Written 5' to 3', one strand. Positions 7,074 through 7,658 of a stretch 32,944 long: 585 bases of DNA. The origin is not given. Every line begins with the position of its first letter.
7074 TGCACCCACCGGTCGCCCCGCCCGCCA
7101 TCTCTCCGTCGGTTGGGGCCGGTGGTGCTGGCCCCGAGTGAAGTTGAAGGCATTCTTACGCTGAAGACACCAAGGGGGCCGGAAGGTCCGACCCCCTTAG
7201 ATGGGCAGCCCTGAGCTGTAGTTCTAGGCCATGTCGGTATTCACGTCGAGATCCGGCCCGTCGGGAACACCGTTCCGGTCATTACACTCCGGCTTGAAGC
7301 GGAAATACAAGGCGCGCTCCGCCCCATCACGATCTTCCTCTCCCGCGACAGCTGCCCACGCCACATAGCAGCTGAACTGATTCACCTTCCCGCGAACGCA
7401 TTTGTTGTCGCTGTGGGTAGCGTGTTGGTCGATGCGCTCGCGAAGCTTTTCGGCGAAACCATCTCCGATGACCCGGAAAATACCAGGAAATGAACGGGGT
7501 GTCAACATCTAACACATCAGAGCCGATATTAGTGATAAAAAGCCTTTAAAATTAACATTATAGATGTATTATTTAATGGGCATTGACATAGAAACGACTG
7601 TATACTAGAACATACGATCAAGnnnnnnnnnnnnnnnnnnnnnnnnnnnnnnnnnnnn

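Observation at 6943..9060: Integrase-less Fic cassette inserted at the 3' end of atpC, bracketed by diverged direct repeats that duplicate the gene terminus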

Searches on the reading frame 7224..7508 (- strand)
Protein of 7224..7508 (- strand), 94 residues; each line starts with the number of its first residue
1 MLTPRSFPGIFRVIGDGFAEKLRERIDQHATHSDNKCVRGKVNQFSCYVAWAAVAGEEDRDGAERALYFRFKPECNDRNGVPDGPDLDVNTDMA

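Call 5: search_protein_families(library=pfam, proteins=[window:7224-7508:-], max_evalue=0.01)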
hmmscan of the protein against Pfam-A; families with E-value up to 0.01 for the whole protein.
window:7224-7508:- (94 aa): 0 families

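Call 29: search_protein_families(library=ncbifam, proteins=[window:7224-7508:-], max_evalue=10)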
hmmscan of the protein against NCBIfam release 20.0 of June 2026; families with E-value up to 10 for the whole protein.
window:7224-7508:- (94 aa): 0 families

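Call 30: search_protein_families(library=phrogs, proteins=[window:7224-7508:-], max_evalue=1)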
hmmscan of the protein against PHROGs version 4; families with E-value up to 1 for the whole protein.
window:7224-7508:- (94 aa): 0 families

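Call 31: find_homologous_proteins(query=window:7224-7508:-, max_evalue=0.001)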
Query window:7224-7508:- (94 aa): 1 proteins with E <= 0.001 among 1 candidates.
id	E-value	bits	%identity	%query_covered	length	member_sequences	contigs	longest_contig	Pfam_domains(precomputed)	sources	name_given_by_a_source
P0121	2.5e-59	216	100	100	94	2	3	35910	-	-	-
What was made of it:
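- Tried and rejected: A word-based search found only the ORF itself (call 31).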

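Call 42: search_protein_representatives(protein=window:7224-7508:-)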
Query: 94 residues. Proteins with E-value up to 0.001 (for the whole library): 65; up to 1e-10: 8; up to 1e-30: 1. The best 65 are listed.
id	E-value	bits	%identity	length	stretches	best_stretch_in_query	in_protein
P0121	7.9e-60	215.6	100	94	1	1-94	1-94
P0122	8.3e-15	71.2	41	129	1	21-90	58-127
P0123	6.6e-14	68.3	43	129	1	8-90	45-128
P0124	6.6e-14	68.3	42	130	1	16-91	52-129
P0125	4.8e-12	62.4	46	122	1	19-92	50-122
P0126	4.9e-12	62.3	39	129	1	12-87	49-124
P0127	1.2e-11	61.0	44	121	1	14-92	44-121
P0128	1.0e-10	58.1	42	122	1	8-91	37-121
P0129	3.1e-10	56.5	43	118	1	15-92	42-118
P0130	6.2e-10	55.6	42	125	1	10-90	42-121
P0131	8.9e-10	55.1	41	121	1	9-90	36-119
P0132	1.5e-09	54.3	47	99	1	16-90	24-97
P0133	1.7e-09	54.2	40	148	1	10-90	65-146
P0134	9.4e-09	51.8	47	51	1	44-92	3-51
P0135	2.0e-08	50.7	33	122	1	9-90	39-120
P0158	2.6e-05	40.8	41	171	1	16-90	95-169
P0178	4.4e-04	36.8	30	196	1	7-89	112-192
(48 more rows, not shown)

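Call 43: search_protein_families(library=pfam, proteins=[P0122, P0123, P0124, P0125, P0127, P0128, P0133, P0158, P0178], max_evalue=1)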
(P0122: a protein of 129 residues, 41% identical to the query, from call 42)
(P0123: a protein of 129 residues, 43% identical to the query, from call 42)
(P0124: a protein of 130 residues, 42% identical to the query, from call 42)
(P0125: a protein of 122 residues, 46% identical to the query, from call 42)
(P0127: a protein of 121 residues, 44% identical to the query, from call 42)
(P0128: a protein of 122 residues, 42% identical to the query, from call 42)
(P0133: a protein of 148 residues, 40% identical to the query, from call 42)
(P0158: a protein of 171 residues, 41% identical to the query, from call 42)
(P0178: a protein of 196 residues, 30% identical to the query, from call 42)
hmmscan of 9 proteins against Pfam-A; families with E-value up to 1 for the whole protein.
P0122 (129 aa): 1 family
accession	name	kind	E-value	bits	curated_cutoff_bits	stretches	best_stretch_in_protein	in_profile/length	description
PF24549.1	DUF7602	-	0.1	13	27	1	57-90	36-68/89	Domain of unknown function (DUF7602)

P0123 (129 aa): 6 families
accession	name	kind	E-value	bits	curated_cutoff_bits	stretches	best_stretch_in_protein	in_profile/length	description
PF01541.30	GIY-YIG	-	3.8e-06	27.6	22.6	1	35-73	3-37/78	GIY-YIG catalytic domain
PF10544.15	T5orf172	-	0.0016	19.3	20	1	36-106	3-64/101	T5orf172 domain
PF13455.12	MUG113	-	0.015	16.3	22.3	1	53-110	3-48/73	Meiotically up-regulated gene 113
PF19239.5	GIY_YIG_domain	-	0.02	15.1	21.4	1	43-70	59-92/163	GIY-YIG domain-containing protein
PF20815.3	GIY_YIG_2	-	0.038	14.4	22.4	1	43-72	26-57/153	GIY-YIG catalytic domain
PF14245.11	Pilin_PilA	-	0.12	13.1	28.5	1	45-100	41-97/136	Type IV pilin PilA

P0124 (130 aa): 7 families
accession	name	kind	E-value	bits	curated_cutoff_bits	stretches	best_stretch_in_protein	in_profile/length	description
PF01541.30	GIY-YIG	-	2.7e-06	28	22.6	1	34-109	3-72/78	GIY-YIG catalytic domain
PF20815.3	GIY_YIG_2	-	0.00041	20.8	22.4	1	18-69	3-55/153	GIY-YIG catalytic domain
PF10544.15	T5orf172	-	0.017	16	20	1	35-106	3-64/101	T5orf172 domain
PF19239.5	GIY_YIG_domain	-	0.017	15.4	21.4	1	42-67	46-84/163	GIY-YIG domain-containing protein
PF18587.6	PLL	-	0.047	14.3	25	1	23-90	47-115/134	PTX/LNS-Like (PLL) domain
PF19453.4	DUF5991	-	0.09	13.5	24.3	1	13-49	3-38/122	Family of unknown function (DUF5991)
PF17751.7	SKICH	-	0.21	12.6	23.4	1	19-87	19-87/103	SKICH domain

P0125 (122 aa): 3 families
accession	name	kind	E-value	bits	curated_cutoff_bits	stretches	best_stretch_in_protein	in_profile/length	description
PF01541.30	GIY-YIG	-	0.0019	18.9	22.6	1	41-105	11-74/78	GIY-YIG catalytic domain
PF20815.3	GIY_YIG_2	-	0.0089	16.5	22.4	1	30-68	19-59/153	GIY-YIG catalytic domain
PF24348.1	DUF7508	-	0.027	15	26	1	20-65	14-54/79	Domain of unknown function (DUF7508)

P0127 (121 aa): 4 families
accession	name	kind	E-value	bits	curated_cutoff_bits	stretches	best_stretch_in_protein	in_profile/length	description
PF01541.30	GIY-YIG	-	0.00011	22.9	22.6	1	28-68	3-39/78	GIY-YIG catalytic domain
PF20815.3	GIY_YIG_2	-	0.0003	21.2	22.4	1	31-84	21-76/153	GIY-YIG catalytic domain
PF19239.5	GIY_YIG_domain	-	0.012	15.8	21.4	1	31-59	54-82/163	GIY-YIG domain-containing protein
PF09517.16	RE_Eco29kI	-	0.12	12.6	30.8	1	48-108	56-111/164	Eco29kI restriction endonuclease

P0128 (122 aa): 1 family
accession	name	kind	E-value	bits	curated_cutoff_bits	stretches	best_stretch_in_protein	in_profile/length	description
PF01541.30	GIY-YIG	-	0.0037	18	22.6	1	27-65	3-36/78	GIY-YIG catalytic domain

P0133 (148 aa): 2 families
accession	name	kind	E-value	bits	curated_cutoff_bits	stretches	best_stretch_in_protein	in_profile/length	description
PF01541.30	GIY-YIG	-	2.3e-05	25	22.6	1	51-129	3-74/78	GIY-YIG catalytic domain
PF20815.3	GIY_YIG_2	-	0.071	13.5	22.4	1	64-92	29-59/153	GIY-YIG catalytic domain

P0158 (171 aa): 3 families
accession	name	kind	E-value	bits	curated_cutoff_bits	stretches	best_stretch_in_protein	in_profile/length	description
PF01992.21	vATP-synt_AC39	-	0.0036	17.1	29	1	51-89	2-40/339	ATP synthase (C/AC39) subunit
PF01541.30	GIY-YIG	-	0.0042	17.8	22.6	1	92-115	14-37/78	GIY-YIG catalytic domain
PF20815.3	GIY_YIG_2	-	0.0045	17.4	22.4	1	69-116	12-59/153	GIY-YIG catalytic domain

P0178 (196 aa): 3 families
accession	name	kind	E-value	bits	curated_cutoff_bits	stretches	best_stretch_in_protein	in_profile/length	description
PF01541.30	GIY-YIG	-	1.7e-05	25.5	22.6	1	103-178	3-74/78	GIY-YIG catalytic domain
PF19453.4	DUF5991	-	0.024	15.3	24.3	1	82-135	3-55/122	Family of unknown function (DUF5991)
PF16570.11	GramPos_pilinD3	-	0.049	14.7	27.2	1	46-120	62-132/162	Gram-positive pilin backbone subunit 3, Cna-B-like domain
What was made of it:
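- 7224..7508 (-): 5'-truncated remnant of a small (about 120-130 aa) GIY-YIG nuclease gene. The N-terminal ~40 residues, including the GIY strand, are missing. The relatives hit PF01541 (call 43).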

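Call 45: predict_structure(protein=window:7224-7508:-)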
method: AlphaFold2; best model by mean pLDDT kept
length: 94 residues; sequences in the alignment: 1
mean_pLDDT: 41.2   pTM: 0.28
mean pLDDT of the five models: 41.2, 37.0, 35.3, 35.4, 33.3
residues with pLDDT >= 90: 0; 70-90: 0; 50-70: 8; < 50: 86
segments of 3 or more residues with pLDDT < 50: 1-19, 27-37, 39-41, 43-94
pLDDT, mean of each block of 10 residues (from residue 1): 27 41 49 45 41 39 43 47 42 33
secondary structure, 60 per line:
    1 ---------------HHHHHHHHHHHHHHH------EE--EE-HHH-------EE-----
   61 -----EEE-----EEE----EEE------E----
elements in order: H16-30 E66-68 E74-76 E81-83
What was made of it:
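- Tried and rejected: A single-sequence AlphaFold model was useless, with pLDDT 41 (call 45), so no fold search was run.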

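Call 60: find_homologous_proteins(query=A2, max_evalue=0.00001)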
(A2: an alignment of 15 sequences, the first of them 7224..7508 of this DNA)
Query A2 (15 sequences) (94 aa, profile of the alignment): 105 proteins with E <= 0.00001 among 841 candidates.
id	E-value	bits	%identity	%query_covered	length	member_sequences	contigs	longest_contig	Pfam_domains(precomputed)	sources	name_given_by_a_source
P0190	2.3e-47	178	44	81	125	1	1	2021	-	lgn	-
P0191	3.4e-47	177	44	81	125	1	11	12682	-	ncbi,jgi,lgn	-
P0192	6.5e-46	173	47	81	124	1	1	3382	-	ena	-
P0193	3.6e-45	171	44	81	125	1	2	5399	PF01541.31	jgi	jgi:excinuclease UvrABC nuclease subunit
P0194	6.4e-45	170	39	96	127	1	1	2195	PF01541.31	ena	-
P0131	2.6e-44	168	38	95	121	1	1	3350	-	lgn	-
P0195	4.1e-44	167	44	81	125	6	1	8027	-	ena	-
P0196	5.6e-44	167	42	87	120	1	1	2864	PF01541.31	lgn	-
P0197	9.6e-44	166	36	87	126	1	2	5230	PF01541.31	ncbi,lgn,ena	-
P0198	2.2e-43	165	42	81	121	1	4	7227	-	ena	-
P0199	1.0e-42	163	43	79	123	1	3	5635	-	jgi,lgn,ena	-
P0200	1.1e-42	163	44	89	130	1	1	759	-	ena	-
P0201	1.6e-42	162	39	79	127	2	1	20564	PF01541.31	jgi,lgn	jgi:predicted GIY-YIG superfamily endonuclease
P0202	3.5e-42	161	40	79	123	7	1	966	-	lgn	-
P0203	3.7e-42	161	32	95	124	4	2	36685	PF01541.31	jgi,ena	jgi:excinuclease UvrABC nuclease subunit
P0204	3.7e-42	161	43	79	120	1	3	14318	PF01541.31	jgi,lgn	-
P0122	5.7e-42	160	39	84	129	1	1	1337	-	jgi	jgi:hypothetical protein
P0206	1.1e-41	159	35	85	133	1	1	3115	PF01541.31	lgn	-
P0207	2.5e-41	158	38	85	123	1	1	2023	PF01541.31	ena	-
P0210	1.2e-40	156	37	87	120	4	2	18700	PF01541.31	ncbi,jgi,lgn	-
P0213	3.1e-40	155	35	87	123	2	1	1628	PF01541.31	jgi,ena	-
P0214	5.5e-40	154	39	79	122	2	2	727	PF01541.31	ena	-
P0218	9.0e-40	153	32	93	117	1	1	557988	PF01541.31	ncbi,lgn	-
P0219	1.2e-39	153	43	79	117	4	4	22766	PF01541.31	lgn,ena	-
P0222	1.4e-38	149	41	85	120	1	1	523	PF01541.31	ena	-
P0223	1.6e-38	149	40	79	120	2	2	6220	PF01541.31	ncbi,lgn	-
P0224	2.5e-38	149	39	79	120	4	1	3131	PF01541.31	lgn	-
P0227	8.3e-38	147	40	79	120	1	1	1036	PF01541.31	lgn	-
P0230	2.5e-37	145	36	97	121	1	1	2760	PF01541.31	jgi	jgi:excinuclease UvrABC nuclease subunit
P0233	4.6e-37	144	35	79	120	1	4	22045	PF01541.31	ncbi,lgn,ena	-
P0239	3.1e-36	142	39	79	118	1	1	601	PF01541.31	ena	-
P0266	1.5e-30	123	25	74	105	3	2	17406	PF01541.31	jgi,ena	-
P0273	5.0e-30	122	27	72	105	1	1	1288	PF01541.31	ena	-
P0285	6.2e-21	92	31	40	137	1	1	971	PF01541.31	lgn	-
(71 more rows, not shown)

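Call 61: find_encoding_contigs(protein=P0191, flank=4000, max_places=5)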
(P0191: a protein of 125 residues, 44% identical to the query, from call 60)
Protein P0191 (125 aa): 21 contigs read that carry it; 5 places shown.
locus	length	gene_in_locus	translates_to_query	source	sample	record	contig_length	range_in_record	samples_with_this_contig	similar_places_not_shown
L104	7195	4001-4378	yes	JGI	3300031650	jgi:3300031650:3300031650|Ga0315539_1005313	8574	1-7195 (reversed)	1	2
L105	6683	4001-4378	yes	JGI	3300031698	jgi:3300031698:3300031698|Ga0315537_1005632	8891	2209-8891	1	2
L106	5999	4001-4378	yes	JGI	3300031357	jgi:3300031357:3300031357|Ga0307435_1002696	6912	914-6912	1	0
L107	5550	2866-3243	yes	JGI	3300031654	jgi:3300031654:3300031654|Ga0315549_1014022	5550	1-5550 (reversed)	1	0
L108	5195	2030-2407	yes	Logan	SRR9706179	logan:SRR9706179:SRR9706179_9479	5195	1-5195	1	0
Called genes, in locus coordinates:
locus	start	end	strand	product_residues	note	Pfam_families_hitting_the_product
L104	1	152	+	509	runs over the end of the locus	?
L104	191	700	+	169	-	PF13529:Peptidase_C39_2 (weak)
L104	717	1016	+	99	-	-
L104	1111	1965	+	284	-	-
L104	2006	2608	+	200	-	PF01522:Polysacc_deac_1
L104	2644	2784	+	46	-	-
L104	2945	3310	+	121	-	PF13560:HTH_31, PF12844:HTH_19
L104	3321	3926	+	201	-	PF06114:Peptidase_M78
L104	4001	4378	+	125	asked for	-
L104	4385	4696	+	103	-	-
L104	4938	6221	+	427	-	PF01661:Macro, PF20434:BD-FAE (faint), PF01738:DLH (faint), PF12146:Hydrolase_4, PF20408:Abhydrolase_11 (weak), PF00561:Abhydrolase_1, PF12697:Abhydrolase_6 (weak), PF00326:Peptidase_S9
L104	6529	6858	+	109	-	-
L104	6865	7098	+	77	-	PF07927:HicA_toxin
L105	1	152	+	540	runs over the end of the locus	PF13175:AAA_15, PF13304:AAA_21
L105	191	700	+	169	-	PF13529:Peptidase_C39_2 (weak)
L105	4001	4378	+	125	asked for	-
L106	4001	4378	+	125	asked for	-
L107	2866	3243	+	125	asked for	-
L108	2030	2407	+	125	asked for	-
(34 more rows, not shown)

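Call 62: find_encoding_contigs(protein=P0203, flank=4000, max_places=3)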
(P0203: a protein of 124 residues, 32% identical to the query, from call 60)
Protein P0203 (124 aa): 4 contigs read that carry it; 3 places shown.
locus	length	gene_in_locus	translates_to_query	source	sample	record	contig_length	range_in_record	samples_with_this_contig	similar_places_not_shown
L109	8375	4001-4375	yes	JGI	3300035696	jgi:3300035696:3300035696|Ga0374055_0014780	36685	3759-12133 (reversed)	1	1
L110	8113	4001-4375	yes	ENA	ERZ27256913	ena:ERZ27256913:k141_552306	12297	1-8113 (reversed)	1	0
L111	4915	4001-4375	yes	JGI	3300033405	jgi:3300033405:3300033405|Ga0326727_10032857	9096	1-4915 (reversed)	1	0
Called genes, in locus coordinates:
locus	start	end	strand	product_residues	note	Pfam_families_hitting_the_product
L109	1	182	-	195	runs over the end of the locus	-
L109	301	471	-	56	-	-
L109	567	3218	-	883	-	PF02811:PHP (weak)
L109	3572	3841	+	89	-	PF12844:HTH_19, PF13560:HTH_31, PF01381:HTH_3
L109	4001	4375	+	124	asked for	PF01541:GIY-YIG (weak)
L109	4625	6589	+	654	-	PF00580:UvrD-helicase, PF13245:AAA_19, PF01443:Viral_helicase1 (faint), PF13361:UvrD_C (weak), PF13538:UvrD_C_2 (weak)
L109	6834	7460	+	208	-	PF24517:CBM96, PF06848:Disaggr_repeat (faint)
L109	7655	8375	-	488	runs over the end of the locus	PF13007:LZ_Tnp_IS66, PF03050:DDE_Tnp_IS66, PF13817:DDE_Tnp_IS66_C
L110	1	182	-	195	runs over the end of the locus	-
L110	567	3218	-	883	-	PF02811:PHP (weak)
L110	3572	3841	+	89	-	PF12844:HTH_19, PF13560:HTH_31, PF01381:HTH_3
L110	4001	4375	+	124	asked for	PF01541:GIY-YIG (weak)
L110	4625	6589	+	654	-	PF00580:UvrD-helicase, PF13245:AAA_19, PF01443:Viral_helicase1 (faint), PF13361:UvrD_C (weak), PF13538:UvrD_C_2 (weak)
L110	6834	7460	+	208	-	PF24517:CBM96, PF06848:Disaggr_repeat (faint)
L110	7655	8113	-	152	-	?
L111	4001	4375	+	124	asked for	PF01541:GIY-YIG (weak)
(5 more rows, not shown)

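Call 63: find_encoding_contigs(protein=P0219, flank=4000, max_places=3)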
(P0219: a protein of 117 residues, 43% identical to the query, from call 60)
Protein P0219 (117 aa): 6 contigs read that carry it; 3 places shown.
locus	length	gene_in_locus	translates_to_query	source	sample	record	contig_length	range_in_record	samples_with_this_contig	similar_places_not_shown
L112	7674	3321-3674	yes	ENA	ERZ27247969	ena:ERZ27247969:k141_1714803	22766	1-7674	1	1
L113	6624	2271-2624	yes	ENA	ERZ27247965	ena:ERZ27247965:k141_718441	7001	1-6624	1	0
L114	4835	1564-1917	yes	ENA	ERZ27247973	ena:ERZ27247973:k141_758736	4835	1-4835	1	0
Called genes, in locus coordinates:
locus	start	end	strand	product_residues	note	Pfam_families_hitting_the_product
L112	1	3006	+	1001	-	?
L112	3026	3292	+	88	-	PF00565:SNase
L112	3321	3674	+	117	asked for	PF01541:GIY-YIG (weak)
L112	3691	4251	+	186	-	PF01171:ATP_bind_3, PF06508:QueC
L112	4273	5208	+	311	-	PF18144:SMODS (weak)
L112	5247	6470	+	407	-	PF00294:PfkB, PF15891:Nuc_deoxyri_tr2 (faint), PF05014:Nuc_deoxyrib_tr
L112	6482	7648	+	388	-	PF18178:Cap17-like_N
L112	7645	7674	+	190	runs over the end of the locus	PF00929:RNase_T (weak)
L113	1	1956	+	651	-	?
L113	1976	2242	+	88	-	PF00565:SNase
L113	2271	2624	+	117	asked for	PF01541:GIY-YIG (weak)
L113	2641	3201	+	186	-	PF01171:ATP_bind_3, PF06508:QueC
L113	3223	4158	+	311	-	PF18144:SMODS (weak)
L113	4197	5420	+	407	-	PF00294:PfkB, PF15891:Nuc_deoxyri_tr2 (faint), PF05014:Nuc_deoxyrib_tr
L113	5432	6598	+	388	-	PF18178:Cap17-like_N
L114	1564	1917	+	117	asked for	PF01541:GIY-YIG (weak)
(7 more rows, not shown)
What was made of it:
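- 7224..7508 (-): Relatives sit in defence-like or accessory neighbourhoods (calls 61-63).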

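Call 75: search_protein_families(library=padloc, proteins=[window:7224-7508:-, P0191, P0203], max_evalue=0.01)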
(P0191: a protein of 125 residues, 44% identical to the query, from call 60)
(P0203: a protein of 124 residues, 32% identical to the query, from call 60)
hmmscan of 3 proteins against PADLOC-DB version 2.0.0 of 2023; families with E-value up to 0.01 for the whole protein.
window:7224-7508:- (94 aa): 0 families

P0191 (125 aa): 4 families
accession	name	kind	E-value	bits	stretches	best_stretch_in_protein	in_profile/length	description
PDLC04925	PDC-S14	-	2.2e-05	21.6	1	27-65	61-99/301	-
PDLC03701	HEase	-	0.0003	18.7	1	28-74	2-44/271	homing endonuclease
PDLC04923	PDC-S14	-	0.004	14.3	1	27-63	69-106/320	-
PDLC04921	PDC-S14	-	0.0046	14.3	1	28-65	48-86/280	-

P0203 (124 aa): 3 families
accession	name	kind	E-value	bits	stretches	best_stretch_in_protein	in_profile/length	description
PDLC04925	PDC-S14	-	0.00011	19.2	1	26-71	62-107/301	-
PDLC03701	HEase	-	0.00059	17.7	1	26-65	2-38/271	homing endonuclease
PDLC04923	PDC-S14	-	0.0065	13.6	1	26-60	70-105/320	-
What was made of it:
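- Tried and rejected: Pfam, NCBIfam, PHROGs and PADLOC gave no hit (calls 5, 29, 30, 75).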
